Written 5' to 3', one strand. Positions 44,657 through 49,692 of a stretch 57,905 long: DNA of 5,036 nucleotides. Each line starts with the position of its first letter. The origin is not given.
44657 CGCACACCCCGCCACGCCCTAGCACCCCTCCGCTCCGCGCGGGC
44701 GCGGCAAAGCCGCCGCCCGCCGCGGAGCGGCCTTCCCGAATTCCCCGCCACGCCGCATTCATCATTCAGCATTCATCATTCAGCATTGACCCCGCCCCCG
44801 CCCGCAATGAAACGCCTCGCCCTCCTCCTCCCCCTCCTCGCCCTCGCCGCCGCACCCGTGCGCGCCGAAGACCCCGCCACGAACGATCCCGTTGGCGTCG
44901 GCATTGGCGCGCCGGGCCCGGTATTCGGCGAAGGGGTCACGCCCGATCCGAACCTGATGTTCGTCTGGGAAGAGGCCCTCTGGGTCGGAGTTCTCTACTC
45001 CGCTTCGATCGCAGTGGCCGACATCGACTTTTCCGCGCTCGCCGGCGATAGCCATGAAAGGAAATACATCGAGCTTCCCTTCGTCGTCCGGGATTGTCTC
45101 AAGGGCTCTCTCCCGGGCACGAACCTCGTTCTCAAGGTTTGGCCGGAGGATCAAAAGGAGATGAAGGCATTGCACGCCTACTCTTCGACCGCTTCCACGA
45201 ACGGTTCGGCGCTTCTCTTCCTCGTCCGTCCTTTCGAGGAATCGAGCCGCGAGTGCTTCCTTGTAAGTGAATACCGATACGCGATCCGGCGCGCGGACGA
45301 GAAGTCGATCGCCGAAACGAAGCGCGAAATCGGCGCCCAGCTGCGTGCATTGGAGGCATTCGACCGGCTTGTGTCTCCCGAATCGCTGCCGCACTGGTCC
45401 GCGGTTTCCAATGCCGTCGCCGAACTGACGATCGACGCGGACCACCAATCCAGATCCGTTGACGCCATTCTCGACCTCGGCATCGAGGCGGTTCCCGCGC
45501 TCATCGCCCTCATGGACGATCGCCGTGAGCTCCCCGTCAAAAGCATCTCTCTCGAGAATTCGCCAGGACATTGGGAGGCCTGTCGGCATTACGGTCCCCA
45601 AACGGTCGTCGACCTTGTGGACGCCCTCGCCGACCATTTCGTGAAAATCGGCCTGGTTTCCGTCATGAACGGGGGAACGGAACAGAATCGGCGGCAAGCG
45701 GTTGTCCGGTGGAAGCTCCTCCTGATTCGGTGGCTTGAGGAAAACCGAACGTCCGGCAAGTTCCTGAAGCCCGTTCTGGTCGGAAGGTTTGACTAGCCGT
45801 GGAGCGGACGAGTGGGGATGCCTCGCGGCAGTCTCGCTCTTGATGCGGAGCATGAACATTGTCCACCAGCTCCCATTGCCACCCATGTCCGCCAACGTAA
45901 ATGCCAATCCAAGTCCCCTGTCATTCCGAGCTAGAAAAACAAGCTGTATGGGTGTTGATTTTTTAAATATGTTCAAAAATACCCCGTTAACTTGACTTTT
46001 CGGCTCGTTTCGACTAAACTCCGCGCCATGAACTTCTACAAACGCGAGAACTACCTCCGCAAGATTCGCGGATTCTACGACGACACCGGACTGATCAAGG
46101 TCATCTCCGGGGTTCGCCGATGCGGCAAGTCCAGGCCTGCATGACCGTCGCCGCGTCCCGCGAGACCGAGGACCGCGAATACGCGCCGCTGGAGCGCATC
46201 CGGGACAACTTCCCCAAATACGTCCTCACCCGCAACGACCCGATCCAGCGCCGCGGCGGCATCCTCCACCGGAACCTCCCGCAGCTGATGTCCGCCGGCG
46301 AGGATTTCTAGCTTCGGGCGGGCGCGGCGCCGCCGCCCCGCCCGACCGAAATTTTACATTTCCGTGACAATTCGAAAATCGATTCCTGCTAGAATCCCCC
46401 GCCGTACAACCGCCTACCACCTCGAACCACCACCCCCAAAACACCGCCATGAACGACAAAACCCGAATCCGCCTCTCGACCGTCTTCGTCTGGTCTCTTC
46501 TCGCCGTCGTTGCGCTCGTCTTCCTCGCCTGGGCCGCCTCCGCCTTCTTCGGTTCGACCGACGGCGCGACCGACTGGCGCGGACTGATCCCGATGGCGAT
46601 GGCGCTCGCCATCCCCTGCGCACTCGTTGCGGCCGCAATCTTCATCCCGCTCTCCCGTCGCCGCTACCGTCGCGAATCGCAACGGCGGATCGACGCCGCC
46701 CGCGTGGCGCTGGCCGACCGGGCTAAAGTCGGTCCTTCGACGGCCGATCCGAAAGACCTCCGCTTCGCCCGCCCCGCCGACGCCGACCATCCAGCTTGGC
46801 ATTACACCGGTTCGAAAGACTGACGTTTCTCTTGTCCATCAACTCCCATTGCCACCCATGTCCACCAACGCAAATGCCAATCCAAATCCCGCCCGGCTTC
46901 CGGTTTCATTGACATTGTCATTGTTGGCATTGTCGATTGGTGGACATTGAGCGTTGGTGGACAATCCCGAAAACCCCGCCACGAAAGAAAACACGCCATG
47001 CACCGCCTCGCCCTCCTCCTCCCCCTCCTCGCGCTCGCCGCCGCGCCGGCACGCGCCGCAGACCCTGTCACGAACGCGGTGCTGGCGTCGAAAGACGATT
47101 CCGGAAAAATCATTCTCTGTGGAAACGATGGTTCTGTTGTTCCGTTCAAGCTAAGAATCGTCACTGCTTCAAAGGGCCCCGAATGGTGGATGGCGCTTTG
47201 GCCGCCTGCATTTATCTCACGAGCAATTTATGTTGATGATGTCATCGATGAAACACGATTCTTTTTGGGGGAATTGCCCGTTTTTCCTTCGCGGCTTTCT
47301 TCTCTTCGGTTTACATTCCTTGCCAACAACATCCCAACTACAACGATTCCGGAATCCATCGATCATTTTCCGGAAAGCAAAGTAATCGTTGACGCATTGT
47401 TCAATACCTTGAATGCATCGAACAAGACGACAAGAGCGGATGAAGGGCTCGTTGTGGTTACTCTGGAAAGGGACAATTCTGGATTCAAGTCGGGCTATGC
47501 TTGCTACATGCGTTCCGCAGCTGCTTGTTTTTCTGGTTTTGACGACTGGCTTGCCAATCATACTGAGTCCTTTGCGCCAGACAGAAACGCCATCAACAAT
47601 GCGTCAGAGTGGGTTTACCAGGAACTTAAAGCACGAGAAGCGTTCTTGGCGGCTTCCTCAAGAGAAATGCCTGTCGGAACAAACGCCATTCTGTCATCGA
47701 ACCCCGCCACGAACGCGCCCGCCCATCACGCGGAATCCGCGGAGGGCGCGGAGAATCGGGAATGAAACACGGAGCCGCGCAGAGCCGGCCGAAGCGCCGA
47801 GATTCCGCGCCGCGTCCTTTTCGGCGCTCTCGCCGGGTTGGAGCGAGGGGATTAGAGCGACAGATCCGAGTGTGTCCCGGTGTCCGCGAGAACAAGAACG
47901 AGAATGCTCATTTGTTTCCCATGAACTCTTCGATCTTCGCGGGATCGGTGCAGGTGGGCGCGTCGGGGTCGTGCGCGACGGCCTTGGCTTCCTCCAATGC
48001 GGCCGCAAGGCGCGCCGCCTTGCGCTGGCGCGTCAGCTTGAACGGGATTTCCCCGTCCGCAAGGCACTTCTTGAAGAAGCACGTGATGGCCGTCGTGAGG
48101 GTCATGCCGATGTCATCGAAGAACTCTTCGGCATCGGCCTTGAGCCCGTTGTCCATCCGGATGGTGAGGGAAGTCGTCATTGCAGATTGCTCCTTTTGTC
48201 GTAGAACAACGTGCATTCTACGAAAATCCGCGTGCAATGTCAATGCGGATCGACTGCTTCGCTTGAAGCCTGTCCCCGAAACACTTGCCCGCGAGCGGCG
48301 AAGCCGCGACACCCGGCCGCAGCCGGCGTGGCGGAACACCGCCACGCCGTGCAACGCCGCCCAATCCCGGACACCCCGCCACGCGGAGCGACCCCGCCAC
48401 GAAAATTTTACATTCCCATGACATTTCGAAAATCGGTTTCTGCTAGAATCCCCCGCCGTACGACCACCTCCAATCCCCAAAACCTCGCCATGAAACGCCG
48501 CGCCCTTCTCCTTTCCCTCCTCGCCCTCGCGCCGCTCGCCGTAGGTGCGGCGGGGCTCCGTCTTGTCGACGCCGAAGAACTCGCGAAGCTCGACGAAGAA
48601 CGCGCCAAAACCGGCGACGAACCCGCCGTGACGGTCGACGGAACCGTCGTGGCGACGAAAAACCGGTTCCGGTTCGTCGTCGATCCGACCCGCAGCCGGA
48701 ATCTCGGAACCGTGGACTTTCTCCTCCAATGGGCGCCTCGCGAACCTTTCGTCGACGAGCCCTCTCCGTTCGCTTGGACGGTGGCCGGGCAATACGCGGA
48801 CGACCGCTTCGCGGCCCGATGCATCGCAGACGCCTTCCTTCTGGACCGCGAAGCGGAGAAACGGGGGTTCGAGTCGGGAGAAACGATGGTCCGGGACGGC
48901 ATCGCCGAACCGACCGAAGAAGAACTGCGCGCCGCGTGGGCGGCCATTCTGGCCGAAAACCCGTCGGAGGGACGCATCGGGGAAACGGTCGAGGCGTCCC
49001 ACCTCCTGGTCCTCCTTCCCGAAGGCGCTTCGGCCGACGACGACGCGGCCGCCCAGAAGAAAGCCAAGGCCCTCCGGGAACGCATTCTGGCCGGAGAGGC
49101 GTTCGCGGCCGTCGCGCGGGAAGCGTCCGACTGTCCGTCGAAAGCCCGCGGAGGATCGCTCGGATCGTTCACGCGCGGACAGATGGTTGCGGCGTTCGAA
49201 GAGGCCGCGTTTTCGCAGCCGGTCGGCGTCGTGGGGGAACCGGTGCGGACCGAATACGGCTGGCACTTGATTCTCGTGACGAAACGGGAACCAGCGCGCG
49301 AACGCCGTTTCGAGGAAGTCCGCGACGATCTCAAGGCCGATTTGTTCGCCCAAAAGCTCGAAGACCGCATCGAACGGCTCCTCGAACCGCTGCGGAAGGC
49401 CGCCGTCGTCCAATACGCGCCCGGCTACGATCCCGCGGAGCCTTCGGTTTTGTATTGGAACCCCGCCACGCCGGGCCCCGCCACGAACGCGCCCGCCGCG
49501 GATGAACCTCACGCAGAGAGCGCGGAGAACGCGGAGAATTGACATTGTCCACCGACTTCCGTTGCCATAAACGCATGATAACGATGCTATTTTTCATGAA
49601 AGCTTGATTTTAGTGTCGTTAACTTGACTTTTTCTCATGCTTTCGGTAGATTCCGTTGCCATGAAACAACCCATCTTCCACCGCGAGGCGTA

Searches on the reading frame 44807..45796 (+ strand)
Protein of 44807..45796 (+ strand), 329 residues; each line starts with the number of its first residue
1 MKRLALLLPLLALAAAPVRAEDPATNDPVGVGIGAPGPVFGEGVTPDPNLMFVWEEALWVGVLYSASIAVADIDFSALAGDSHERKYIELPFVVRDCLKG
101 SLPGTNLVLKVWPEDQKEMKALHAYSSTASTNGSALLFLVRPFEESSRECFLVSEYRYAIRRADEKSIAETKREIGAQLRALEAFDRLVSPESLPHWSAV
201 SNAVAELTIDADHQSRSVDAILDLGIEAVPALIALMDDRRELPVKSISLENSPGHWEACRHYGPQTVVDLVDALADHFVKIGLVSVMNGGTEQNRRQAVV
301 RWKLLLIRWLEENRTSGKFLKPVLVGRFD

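Call 7: search_protein_families(library=pfam, proteins=[window:44807-45796:+], max_evalue=0.01)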
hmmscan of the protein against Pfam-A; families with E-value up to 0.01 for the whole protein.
window:44807-45796:+ (329 aa): 0 families

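Call 74: search_protein_families(library=pfam, proteins=[window:44807-45796:+], max_evalue=10)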
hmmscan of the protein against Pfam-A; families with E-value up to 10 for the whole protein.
window:44807-45796:+ (329 aa): 1 family
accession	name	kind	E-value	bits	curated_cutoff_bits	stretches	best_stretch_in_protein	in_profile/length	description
PF24627.1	PUMA_CC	-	0.032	14.6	30.1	1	160-189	30-59/74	PUMA coiled-coil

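Call 75: search_protein_families(library=ncbifam, proteins=[window:44807-45796:+], max_evalue=1)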
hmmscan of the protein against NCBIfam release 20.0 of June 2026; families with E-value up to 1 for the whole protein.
window:44807-45796:+ (329 aa): 0 families

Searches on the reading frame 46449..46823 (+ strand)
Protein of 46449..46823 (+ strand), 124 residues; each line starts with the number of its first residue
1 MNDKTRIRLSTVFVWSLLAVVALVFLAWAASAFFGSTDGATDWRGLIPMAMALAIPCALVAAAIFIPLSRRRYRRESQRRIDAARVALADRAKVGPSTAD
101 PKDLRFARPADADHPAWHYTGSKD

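Call 7: search_protein_families(library=pfam, proteins=[window:46449-46823:+], max_evalue=0.01)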
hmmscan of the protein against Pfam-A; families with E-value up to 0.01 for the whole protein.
window:46449-46823:+ (124 aa): 4 families
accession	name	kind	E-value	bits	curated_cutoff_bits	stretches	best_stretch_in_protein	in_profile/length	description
PF03706.18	LPG_synthase_TM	-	0.00021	21.3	33.4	1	9-88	110-188/302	Lysylphosphatidylglycerol synthase TM region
PF19865.4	DUF6338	-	0.00076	19.5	26.5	1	8-79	39-115/205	Family of unknown function (DUF6338)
PF23600.1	DUF7139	-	0.0039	17.2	30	1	12-71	27-84/150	Domain of unknown function (DUF7139)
PF04290.18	DctQ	-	0.0047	17.2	28.3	1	6-66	60-122/132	Tripartite ATP-independent periplasmic transporters, DctQ component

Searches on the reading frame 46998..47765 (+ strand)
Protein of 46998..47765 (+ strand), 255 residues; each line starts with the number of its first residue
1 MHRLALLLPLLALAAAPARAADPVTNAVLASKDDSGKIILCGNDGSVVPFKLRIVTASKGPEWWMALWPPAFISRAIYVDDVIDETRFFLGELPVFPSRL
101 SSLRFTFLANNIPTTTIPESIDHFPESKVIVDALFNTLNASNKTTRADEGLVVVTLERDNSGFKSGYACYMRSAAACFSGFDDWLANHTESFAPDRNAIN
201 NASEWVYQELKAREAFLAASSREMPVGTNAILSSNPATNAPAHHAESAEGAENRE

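Call 7: search_protein_families(library=pfam, proteins=[window:46998-47765:+], max_evalue=0.01)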
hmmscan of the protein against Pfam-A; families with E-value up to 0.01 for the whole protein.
window:46998-47765:+ (255 aa): 0 families

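Call 65: find_homologous_proteins(query=window:46998-47762:+, max_evalue=0.001)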
Query window:46998-47762:+ (255 aa): 3 proteins with E <= 0.001 among 3720 candidates.
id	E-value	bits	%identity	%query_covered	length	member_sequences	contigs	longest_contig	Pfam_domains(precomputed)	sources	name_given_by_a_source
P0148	2.5e-160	550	98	99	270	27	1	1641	-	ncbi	-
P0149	7.5e-4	37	80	7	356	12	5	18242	-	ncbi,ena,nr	ncbi:MAG: hypothetical protein II839_04905 [Kiritimatiellae bacterium]|nr:hypothetical protein [Kiri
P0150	8.1e-4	37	73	9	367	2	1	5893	-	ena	-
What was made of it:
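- Tried and rejected: Word-based homologue search for the g4 core: only its own cluster was found (call 65).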

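Call 74: search_protein_families(library=pfam, proteins=[window:46998-47765:+], max_evalue=10)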
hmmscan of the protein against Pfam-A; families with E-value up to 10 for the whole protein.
window:46998-47765:+ (255 aa): 0 families

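Call 75: search_protein_families(library=ncbifam, proteins=[window:46998-47765:+], max_evalue=1)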
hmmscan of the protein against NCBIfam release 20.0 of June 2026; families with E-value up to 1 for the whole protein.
window:46998-47765:+ (255 aa): 0 families

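Call 78: search_protein_representatives(protein=window:46998-47762:+)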
Query: 255 residues. Proteins with E-value up to 0.001 (for the whole library): 6; up to 1e-10: 2; up to 1e-30: 1. The best 6 are listed.
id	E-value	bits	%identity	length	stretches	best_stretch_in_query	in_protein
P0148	7.9e-161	549.5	98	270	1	1-252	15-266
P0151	3.2e-24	102.1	37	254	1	30-219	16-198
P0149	2.4e-04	37.0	69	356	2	1-37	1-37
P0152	5.3e-04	35.9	31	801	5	86-140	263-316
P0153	5.8e-04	35.8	41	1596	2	225-253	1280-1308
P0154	7.6e-04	35.4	77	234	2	1-29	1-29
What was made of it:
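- Tried and rejected: The exhaustive HMMER search then found one relative (call 78).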

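Call 80: find_encoding_contigs(protein=P0151, flank=5000, max_places=3)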
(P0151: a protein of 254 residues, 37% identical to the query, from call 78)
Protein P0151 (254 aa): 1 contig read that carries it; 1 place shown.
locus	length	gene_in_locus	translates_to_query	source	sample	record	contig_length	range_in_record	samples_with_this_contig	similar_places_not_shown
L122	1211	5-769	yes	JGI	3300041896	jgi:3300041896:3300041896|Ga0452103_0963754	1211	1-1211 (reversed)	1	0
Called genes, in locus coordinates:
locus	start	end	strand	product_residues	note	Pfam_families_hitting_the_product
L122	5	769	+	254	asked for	-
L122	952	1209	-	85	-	?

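Call 81: find_encoding_contigs(protein=P0148, flank=5000, max_places=3)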
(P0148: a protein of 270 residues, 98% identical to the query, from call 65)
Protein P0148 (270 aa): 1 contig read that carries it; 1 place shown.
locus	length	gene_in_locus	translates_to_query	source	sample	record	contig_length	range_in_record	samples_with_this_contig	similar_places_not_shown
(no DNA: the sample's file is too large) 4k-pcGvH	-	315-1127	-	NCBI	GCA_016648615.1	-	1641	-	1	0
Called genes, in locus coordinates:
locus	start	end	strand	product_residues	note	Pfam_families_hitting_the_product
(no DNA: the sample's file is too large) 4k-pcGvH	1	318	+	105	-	?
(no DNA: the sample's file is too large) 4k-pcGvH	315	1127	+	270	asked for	-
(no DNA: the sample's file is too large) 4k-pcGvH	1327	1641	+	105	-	?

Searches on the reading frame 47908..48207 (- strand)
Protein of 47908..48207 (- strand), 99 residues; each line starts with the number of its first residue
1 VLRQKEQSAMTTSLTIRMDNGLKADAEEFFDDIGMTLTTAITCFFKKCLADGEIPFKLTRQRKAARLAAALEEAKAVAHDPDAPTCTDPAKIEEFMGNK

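Call 7: search_protein_families(library=pfam, proteins=[window:47908-48207:-], max_evalue=0.01)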
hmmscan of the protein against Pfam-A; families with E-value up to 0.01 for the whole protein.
window:47908-48207:- (99 aa): 1 family
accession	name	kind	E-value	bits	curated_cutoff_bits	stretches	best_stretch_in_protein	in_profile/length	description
PF04221.18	RelB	-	6.2e-07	29.7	22.4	1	12-75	2-65/82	RelB antitoxin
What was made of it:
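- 47908..48180 (-): Orphan relB antitoxin gene, convergent with g4. Pfam RelB (call 7).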

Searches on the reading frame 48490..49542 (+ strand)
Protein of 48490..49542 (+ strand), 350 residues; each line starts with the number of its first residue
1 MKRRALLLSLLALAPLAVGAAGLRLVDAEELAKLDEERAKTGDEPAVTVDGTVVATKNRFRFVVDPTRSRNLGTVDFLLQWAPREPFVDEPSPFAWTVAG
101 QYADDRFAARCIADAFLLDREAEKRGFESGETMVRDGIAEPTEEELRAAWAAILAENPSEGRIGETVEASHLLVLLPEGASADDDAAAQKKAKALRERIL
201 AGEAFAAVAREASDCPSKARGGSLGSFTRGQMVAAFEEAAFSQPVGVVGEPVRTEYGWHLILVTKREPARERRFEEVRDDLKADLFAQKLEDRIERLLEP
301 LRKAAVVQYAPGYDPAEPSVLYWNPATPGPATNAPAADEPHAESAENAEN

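Call 7: search_protein_families(library=pfam, proteins=[window:48490-49542:+], max_evalue=0.01)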
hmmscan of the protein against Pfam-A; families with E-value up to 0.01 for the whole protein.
window:48490-49542:+ (350 aa): 3 families
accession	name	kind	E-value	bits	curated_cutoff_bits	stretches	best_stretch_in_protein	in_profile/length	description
PF00639.27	Rotamase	-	2.3e-26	93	21.7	1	171-264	1-96/97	PPIC-type PPIASE domain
PF13616.12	Rotamase_3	-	9.7e-23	81.4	22.5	1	165-266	14-115/116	PPIC-type PPIASE domain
PF13145.12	Rotamase_2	-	1e-13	52.6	27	1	180-279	28-121/121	PPIC-type PPIASE domain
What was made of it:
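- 48490..49542 (+): g5, 350 aa. Diverged head (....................), parvulin PPIase core, N-type tail 49455-49542 (.............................). Pfam Rotamase, E = 2e-26 (call 7).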

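Call 9: find_encoding_contigs(protein=window:48490-49542:+, flank=10000, max_places=6)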
Protein window:48490-49542:+ (350 aa): 2 contigs read that carry it; 2 places shown.
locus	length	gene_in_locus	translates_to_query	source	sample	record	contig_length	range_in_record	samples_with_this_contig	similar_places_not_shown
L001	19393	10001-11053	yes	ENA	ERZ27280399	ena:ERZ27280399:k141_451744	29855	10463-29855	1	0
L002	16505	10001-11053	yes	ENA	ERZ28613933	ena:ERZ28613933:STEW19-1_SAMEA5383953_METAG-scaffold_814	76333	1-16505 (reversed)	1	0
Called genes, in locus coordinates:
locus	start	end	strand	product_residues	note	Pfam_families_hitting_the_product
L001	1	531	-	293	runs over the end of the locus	PF07883:Cupin_2, PF02311:AraC_binding, PF00165:HTH_AraC (weak), PF12833:HTH_18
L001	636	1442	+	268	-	PF00702:Hydrolase, PF12710:HAD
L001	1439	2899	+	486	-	PF03747:ADP_ribosyl_GH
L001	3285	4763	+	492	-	-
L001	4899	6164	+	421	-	PF13306:LRR_5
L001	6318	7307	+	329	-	-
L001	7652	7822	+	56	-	-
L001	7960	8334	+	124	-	-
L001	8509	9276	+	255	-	-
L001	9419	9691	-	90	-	PF04221:RelB (weak)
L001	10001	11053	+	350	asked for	PF13145:Rotamase_2, PF13616:Rotamase_3, PF00639:Rotamase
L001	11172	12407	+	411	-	PF01637:ATPase_2 (weak), PF13173:AAA_14, PF13635:DUF4143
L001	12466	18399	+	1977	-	PF01835:MG2, PF00207:A2M, PF17973:bMG10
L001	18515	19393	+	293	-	?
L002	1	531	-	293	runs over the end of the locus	PF07883:Cupin_2, PF02311:AraC_binding, PF00165:HTH_AraC (weak), PF12833:HTH_18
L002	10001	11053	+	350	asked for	PF13145:Rotamase_2, PF13616:Rotamase_3, PF00639:Rotamase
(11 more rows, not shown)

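Call 75: search_protein_families(library=ncbifam, proteins=[window:48490-49542:+], max_evalue=1)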
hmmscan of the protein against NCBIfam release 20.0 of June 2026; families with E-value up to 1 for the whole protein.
window:48490-49542:+ (350 aa): 11 families
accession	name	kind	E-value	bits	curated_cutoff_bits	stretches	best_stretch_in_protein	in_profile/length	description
NF002824.0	PRK02998.1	subfamily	1.5e-22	80.3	360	1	189-295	145-250/283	peptidylprolyl isomerase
NF000809.0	PRK00059.1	equivalog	5.3e-19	68.8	303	1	165-308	195-329/336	peptidylprolyl isomerase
NF002846.0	PRK03095.1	equivalog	1.8e-17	63.8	361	1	189-293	143-247/287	peptidylprolyl isomerase PrsA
NF002827.0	PRK03002.1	equivalog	7.4e-16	58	343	1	188-294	146-251/285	peptidylprolyl isomerase PrsA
NF011969.0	PRK15441.1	equivalog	2.4e-15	56.7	127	1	189-266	15-92/93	peptidylprolyl isomerase PpiC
TIGR02933.1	nifM_nitrog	equivalog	6.7e-15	55.6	168.2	1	170-291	127-245/256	nitrogen fixation protein NifM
NF008038.0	PRK10770.1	equivalog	1.6e-09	37.1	394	1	167-267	285-385/431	peptidylprolyl isomerase SurA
NF008054.0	PRK10788.1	equivalog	2.6e-06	26.4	493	1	188-290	280-382/626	peptidylprolyl isomerase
NF003356.0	PRK04405.1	subfamily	2e-05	23.8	339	1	189-292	155-260/299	peptidylprolyl isomerase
TIGR04500.1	PpiC_rel_mature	subfamily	0.003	16.9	180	1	184-293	220-329/340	TIGR04500 family putative peptide maturation system protein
TIGR02869.1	spore_SleB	equivalog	0.18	11.7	236.5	1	302-328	154-180/201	spore cortex-lytic enzyme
